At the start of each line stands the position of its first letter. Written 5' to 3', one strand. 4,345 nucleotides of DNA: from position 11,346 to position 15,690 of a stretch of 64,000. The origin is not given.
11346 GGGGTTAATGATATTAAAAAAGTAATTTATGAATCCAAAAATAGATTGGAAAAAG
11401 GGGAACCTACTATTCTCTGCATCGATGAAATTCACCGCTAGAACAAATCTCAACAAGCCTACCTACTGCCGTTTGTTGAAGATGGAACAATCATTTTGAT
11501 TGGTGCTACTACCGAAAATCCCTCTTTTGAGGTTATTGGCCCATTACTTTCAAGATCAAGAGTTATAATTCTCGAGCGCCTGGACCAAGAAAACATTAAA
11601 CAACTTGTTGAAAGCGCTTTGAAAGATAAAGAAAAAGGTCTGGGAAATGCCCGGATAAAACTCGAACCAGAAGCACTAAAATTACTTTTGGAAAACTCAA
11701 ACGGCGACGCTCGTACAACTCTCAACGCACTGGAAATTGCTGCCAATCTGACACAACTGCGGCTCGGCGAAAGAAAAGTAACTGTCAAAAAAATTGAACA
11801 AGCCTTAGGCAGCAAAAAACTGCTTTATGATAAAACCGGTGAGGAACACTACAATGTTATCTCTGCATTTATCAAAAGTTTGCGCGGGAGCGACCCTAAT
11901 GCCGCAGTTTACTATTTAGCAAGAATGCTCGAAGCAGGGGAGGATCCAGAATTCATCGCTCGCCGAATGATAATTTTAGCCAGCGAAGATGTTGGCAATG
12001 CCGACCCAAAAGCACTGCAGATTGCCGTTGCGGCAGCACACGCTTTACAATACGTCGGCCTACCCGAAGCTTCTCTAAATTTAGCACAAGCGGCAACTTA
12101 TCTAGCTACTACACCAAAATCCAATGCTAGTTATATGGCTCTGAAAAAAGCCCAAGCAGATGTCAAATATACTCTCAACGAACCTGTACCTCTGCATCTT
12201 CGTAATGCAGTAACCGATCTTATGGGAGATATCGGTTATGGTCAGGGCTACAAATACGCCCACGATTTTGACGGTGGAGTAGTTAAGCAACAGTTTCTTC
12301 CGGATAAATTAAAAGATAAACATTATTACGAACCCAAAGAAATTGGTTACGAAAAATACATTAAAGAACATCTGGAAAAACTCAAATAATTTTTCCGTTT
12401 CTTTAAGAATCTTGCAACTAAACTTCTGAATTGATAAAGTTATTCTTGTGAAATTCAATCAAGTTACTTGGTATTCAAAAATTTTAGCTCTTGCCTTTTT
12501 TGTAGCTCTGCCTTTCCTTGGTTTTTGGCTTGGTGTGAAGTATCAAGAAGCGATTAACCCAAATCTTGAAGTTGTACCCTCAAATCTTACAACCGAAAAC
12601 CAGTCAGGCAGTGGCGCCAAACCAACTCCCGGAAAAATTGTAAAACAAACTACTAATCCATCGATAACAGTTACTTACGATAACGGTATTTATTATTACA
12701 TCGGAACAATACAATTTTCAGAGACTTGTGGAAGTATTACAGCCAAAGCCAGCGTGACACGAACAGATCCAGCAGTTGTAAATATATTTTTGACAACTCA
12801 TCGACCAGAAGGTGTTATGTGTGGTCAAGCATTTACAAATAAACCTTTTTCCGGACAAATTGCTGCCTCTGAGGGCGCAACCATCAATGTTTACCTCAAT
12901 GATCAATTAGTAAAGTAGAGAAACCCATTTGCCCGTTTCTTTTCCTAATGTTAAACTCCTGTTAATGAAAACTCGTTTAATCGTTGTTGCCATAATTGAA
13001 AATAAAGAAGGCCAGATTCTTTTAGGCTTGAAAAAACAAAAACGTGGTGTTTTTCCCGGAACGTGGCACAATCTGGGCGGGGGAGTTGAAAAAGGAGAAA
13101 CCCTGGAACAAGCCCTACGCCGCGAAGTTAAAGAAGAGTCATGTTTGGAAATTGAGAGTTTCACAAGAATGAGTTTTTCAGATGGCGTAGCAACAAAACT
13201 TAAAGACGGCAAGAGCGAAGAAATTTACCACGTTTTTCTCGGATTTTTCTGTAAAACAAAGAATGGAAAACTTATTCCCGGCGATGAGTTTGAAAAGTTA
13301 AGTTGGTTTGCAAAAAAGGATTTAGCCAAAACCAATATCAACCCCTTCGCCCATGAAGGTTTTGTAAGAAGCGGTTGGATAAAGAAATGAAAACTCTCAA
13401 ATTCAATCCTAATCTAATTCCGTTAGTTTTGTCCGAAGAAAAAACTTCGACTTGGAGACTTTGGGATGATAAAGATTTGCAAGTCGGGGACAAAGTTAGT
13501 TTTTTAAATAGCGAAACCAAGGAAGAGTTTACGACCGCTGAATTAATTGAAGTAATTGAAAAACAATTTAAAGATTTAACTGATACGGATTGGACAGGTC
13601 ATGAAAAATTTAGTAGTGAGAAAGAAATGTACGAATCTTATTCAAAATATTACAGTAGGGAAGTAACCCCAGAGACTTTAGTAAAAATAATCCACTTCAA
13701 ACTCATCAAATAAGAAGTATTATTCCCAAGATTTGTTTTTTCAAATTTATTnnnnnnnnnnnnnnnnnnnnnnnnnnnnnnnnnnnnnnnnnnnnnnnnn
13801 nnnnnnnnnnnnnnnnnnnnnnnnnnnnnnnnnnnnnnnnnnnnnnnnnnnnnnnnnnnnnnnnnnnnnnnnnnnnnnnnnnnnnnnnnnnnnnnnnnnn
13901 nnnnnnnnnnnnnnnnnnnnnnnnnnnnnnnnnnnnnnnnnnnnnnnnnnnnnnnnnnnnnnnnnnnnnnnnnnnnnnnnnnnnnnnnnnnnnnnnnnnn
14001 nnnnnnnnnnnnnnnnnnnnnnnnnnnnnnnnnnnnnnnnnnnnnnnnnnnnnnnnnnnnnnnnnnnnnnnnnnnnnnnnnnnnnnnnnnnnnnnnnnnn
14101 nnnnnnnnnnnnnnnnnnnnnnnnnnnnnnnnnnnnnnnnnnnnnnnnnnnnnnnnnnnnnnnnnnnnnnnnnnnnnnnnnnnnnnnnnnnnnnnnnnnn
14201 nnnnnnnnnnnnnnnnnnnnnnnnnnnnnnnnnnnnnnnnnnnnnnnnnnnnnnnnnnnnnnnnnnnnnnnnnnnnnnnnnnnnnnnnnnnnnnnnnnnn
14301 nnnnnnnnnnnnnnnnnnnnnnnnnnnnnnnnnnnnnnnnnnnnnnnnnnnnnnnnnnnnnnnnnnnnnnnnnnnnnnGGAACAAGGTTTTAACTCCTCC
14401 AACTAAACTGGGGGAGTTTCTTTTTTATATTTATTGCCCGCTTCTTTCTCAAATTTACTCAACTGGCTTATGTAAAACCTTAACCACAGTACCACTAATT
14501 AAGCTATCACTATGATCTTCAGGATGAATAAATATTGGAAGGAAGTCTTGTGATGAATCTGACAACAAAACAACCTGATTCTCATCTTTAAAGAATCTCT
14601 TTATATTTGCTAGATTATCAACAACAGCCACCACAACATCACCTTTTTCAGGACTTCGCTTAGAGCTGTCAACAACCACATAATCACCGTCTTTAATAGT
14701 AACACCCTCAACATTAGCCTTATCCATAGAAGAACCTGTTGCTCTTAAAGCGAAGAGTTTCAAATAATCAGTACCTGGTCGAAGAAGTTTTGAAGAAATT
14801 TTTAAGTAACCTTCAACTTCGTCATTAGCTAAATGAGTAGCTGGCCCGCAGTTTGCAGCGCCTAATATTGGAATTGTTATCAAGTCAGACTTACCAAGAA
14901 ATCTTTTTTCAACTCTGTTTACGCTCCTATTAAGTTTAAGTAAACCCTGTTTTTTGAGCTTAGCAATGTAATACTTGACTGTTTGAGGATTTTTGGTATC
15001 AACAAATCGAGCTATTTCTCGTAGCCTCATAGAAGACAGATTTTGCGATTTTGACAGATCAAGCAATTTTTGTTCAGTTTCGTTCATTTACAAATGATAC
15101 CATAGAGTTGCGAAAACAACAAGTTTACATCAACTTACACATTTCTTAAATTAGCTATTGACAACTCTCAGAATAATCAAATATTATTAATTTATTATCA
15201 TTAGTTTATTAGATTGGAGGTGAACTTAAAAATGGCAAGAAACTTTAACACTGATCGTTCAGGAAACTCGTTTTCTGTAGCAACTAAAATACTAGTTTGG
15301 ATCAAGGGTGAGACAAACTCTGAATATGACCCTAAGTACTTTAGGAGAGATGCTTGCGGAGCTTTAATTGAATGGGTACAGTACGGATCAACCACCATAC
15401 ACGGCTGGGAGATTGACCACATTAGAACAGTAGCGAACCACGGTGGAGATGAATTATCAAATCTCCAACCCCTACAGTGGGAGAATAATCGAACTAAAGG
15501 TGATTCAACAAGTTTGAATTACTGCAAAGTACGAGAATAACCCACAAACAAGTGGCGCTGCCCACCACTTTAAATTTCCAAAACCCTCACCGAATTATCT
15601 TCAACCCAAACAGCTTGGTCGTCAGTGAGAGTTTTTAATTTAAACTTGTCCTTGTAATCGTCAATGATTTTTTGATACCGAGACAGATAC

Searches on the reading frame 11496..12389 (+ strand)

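Call 45: search_protein_families(library=pfam, proteins=[window:11496-12389:+], max_evalue=0.0001)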
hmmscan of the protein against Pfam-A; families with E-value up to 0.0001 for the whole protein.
window:11496-12389:+ (297 aa): 2 families
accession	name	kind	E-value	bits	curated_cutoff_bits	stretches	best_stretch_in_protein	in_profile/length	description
PF12002.13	MgsA_C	-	1.3e-72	243.5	27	1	131-297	1-167/167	MgsA AAA+ ATPase C terminal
PF16193.11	AAA_assoc_2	-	4.7e-26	91.3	34.3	1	51-130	2-81/81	AAA C-terminal domain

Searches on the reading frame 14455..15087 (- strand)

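Call 95: search_protein_families(library=pfam, proteins=[window:14455-15087:-], max_evalue=0.001)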
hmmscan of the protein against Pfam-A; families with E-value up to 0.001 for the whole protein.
window:14455-15087:- (210 aa): 1 family
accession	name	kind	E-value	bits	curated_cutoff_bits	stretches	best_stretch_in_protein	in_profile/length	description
PF00717.28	Peptidase_S24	-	1.4e-17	63.9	23.3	1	73-191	1-106/116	Peptidase S24-like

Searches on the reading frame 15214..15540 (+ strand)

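Call 95: search_protein_families(library=pfam, proteins=[window:15214-15540:+], max_evalue=0.001)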
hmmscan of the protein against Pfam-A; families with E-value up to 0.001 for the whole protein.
window:15214-15540:+ (108 aa): 1 family
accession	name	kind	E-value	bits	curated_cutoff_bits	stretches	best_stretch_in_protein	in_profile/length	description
PF01844.29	HNH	-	0.00078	20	21.4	0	63-97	12-46/47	HNH endonuclease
